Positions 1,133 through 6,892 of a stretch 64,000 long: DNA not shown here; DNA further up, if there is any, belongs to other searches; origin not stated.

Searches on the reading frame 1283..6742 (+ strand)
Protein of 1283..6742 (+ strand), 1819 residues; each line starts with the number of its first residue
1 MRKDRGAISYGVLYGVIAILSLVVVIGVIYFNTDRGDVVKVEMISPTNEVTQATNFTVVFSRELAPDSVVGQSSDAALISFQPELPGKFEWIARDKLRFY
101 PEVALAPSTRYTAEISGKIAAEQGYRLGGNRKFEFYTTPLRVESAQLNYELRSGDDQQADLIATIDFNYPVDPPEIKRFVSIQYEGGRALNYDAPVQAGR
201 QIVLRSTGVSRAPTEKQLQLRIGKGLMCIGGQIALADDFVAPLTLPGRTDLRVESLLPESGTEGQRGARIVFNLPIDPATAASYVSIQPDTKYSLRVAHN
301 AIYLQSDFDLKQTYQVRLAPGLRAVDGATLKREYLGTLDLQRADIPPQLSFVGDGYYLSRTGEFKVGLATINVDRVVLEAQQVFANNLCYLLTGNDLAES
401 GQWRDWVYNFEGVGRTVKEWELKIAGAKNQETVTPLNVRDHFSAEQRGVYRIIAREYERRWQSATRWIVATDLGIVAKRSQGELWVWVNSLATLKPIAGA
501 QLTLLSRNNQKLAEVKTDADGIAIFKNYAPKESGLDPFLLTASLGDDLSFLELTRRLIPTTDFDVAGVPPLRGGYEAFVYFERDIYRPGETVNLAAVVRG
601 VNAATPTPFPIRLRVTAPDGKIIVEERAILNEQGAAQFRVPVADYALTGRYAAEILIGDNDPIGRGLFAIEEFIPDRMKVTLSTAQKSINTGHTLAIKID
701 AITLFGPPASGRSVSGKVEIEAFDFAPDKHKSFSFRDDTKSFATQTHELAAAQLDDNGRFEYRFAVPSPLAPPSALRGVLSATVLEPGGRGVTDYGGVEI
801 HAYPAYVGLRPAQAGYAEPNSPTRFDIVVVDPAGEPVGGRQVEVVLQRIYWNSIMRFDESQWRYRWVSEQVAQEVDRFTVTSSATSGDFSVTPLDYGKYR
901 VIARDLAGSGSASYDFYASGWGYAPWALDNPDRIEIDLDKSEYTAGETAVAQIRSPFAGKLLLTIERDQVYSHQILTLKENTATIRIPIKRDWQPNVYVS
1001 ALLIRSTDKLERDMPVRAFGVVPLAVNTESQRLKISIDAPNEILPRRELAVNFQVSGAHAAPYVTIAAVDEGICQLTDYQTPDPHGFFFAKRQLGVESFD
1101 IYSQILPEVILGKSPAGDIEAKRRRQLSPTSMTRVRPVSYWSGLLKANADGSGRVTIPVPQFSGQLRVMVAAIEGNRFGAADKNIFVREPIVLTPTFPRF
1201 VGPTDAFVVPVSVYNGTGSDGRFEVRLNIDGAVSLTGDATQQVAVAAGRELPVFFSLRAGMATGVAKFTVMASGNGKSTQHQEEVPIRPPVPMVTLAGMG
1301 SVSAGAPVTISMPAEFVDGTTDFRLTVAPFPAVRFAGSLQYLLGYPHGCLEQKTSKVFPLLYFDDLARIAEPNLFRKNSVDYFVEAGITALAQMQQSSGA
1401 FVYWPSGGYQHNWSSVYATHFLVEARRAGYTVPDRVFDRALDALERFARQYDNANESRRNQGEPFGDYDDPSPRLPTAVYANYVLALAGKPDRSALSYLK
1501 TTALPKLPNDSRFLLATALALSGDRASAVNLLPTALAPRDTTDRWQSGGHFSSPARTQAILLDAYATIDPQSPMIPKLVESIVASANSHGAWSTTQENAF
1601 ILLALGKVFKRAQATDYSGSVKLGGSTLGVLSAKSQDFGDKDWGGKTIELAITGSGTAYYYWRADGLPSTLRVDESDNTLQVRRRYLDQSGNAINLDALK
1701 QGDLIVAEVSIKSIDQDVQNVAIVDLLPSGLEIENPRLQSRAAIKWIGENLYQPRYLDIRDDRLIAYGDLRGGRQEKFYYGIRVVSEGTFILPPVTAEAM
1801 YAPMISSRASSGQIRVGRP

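Call 50: search_protein_families(library=pfam, proteins=[window:1283-6742:+], max_evalue=0.001)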
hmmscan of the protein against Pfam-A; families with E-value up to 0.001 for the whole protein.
window:1283-6742:+ (1819 aa): 10 families
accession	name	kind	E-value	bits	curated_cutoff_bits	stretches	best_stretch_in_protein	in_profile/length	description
PF11974.14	bMG3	-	4.1e-26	91.4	34.9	1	470-567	1-100/103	Bacterial alpha-2-macroglobulin MG3 domain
PF17973.7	bMG10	-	3e-25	89.4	26.2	1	1680-1803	2-130/131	Bacterial Alpha-2-macroglobulin MG10 domain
PF07703.20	A2M_BRD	-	7.8e-23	81.8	22.7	1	934-1076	1-140/140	Alpha-2-macroglobulin bait region domain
PF17972.7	bMG5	-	5.3e-19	69.3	26.5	1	676-793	1-118/127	Bacterial Alpha-2-macroglobulin MG5 domain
PF01835.25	MG2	-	3.1e-18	66.3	32.8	1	577-655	2-80/96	MG2 domain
PF17962.7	bMG6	-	5e-16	59.3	23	1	808-921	1-112/112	Bacterial macroglobulin domain 6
PF13205.12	Big_5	-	2.8e-11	44.5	23.6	1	40-137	6-105/105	Bacterial Ig-like domain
PF00207.28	A2M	-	1.5e-09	38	21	1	1140-1227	3-92/92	Alpha-2-macroglobulin family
PF13620.12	CarboxypepD_reg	-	3.7e-05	24.4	32.3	0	493-530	10-47/82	Carboxypeptidase regulatory-like domain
PF17802.7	SpaA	-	0.00023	21.7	23.1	0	494-529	13-50/91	Prealbumin-like fold domain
